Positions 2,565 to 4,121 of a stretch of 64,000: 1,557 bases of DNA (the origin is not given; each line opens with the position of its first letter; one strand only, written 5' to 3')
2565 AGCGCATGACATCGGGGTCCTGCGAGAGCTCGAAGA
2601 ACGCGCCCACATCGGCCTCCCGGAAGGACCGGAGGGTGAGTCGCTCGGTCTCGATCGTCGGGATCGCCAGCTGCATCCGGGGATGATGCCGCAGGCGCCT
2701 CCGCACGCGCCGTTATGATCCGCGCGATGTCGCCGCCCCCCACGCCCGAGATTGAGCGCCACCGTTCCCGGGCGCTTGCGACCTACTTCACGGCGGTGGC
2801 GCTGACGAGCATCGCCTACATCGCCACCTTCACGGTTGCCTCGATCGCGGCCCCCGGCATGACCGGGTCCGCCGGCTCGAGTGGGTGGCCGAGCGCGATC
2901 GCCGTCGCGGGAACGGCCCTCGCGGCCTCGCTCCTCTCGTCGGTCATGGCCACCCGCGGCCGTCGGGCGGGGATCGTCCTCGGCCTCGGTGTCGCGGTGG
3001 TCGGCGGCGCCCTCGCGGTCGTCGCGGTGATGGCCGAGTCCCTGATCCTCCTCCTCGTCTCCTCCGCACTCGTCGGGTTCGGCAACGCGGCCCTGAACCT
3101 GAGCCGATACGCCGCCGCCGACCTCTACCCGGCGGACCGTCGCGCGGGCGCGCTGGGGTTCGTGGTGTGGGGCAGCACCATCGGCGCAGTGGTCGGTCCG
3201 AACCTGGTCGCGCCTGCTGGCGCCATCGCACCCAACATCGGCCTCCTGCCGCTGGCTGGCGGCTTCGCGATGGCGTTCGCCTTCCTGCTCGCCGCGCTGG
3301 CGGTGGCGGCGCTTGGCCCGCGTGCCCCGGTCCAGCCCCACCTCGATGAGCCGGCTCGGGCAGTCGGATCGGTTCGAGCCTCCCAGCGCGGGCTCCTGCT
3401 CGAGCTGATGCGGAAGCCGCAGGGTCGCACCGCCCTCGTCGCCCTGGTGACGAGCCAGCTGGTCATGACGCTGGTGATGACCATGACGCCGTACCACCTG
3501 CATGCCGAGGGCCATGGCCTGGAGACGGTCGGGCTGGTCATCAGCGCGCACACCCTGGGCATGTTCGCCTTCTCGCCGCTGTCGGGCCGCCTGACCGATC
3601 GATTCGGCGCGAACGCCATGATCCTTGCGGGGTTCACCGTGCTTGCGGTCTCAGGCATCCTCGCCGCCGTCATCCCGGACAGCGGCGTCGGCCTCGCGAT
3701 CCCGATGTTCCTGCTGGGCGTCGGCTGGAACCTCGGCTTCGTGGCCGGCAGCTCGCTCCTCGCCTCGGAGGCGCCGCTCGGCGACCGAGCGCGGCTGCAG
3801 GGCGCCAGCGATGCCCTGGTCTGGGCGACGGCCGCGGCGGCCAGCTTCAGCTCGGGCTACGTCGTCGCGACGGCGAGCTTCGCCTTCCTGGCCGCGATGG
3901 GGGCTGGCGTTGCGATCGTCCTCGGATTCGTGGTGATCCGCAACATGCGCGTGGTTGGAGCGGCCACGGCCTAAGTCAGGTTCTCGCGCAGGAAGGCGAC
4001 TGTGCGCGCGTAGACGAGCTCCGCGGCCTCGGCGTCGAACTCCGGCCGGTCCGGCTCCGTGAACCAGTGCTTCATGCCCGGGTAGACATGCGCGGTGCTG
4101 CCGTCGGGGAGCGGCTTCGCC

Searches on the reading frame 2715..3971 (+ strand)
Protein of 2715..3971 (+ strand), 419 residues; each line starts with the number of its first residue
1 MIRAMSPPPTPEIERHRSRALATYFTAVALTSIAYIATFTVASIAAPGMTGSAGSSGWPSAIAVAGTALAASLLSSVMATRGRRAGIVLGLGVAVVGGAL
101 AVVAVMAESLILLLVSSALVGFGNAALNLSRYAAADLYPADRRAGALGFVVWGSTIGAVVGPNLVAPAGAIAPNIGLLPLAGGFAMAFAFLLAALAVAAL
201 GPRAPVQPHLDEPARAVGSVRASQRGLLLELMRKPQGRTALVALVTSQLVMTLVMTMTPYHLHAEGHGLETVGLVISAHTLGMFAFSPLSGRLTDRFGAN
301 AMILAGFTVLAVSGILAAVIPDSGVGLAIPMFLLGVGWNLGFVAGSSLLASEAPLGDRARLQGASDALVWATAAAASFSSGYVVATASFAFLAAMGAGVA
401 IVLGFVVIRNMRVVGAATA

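Call 64: search_protein_families(library=pfam, proteins=[window:2715-3971:+], max_evalue=0.001)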
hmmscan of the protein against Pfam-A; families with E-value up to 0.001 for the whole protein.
window:2715-3971:+ (419 aa): 3 families
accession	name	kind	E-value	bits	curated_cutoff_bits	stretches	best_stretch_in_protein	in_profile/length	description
PF07690.21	MFS_1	-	2.7e-24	86.2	33.4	2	30-268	3-233/347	Major Facilitator Superfamily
PF12832.13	MFS_1_like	-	9.7e-08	31.9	25.2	1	53-385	58-363/373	MFS_1 like family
PF13347.12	MFS_2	-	0.00013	21.1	27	0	148-351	137-341/427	MFS/sugar transport protein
